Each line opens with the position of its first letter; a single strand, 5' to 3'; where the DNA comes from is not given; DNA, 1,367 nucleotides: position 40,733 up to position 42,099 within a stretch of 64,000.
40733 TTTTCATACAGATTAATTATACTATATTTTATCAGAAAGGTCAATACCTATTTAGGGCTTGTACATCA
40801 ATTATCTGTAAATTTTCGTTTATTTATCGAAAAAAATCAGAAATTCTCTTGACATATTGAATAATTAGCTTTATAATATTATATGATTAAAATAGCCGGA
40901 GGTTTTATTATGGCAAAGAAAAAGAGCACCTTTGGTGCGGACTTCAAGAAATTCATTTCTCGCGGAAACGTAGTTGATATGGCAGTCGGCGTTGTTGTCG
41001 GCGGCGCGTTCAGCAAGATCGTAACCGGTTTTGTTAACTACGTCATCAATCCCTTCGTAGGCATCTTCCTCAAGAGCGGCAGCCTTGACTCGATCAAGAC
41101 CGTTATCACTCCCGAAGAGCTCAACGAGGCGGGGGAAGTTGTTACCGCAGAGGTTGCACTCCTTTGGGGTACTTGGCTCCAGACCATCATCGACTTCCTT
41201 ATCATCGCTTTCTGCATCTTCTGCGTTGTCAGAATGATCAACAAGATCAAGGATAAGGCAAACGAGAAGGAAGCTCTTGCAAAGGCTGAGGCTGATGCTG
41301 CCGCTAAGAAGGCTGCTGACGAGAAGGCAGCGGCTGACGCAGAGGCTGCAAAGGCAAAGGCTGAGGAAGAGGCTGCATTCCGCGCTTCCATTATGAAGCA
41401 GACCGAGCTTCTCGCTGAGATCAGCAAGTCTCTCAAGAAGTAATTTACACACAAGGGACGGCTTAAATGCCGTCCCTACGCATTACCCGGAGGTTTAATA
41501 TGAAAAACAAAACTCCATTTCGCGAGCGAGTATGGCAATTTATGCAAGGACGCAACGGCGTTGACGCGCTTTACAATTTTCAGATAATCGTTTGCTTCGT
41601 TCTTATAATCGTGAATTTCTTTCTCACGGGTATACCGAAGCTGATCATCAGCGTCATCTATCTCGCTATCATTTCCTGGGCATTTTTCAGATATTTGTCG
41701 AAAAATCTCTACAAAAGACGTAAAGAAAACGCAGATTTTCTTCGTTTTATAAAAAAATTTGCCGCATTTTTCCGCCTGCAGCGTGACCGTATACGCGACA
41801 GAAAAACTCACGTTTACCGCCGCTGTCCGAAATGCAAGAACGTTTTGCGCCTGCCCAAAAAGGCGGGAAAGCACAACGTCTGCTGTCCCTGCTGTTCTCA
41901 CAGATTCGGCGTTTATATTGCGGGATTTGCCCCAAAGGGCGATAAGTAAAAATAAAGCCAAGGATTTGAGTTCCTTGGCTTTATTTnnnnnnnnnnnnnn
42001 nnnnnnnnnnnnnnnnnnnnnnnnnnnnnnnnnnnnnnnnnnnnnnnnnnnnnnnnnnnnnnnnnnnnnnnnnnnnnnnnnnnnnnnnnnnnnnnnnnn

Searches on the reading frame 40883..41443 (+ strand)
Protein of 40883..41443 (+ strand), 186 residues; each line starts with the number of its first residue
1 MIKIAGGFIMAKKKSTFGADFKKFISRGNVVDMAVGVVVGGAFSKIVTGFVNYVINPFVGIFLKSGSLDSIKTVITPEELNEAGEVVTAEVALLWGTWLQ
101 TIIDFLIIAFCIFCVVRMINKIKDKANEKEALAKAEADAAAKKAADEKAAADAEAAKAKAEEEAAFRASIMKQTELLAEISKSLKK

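Call 3: search_protein_families(library=pfam, proteins=[window:40883-41443:+], max_evalue=1)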
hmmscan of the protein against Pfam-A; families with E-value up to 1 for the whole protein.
window:40883-41443:+ (186 aa): 4 families
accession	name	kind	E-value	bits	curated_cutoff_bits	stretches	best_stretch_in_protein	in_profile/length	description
PF01741.23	MscL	-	3.3e-33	115.1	27.4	1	19-134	3-108/123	Large-conductance mechanosensitive channel, MscL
PF10104.14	Brr6_like_C_C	-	0.021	15.1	25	1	97-143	2-48/133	Di-sulfide bridge nucleocytoplasmic transport domain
PF07884.19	VKOR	-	0.025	15.2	27.5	1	17-118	32-123/134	Vitamin K epoxide reductase family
PF22251.1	PFF1_TM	-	0.13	12.2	32.3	1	94-165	94-167/300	Vacuolar membrane protease, transmembrane domain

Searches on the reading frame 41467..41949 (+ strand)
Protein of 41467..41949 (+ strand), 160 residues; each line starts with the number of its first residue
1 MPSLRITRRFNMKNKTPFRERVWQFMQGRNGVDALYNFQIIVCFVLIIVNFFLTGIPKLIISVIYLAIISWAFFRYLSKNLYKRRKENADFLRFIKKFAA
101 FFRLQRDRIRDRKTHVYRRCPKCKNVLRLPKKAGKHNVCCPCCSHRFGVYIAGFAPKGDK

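Call 3: search_protein_families(library=pfam, proteins=[window:41467-41949:+], max_evalue=1)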
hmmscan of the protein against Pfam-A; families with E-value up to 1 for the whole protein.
window:41467-41949:+ (160 aa): 2 families
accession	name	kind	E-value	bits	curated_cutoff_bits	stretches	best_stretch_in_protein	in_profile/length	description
PF20990.2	DUF2207_C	-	0.00081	19.6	33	1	33-109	139-216/247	Predicted membrane protein (DUF2207) C-terminal domain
PF09843.14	DUF2070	-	0.23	10.2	30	1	41-100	136-196/561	Predicted membrane protein (DUF2070)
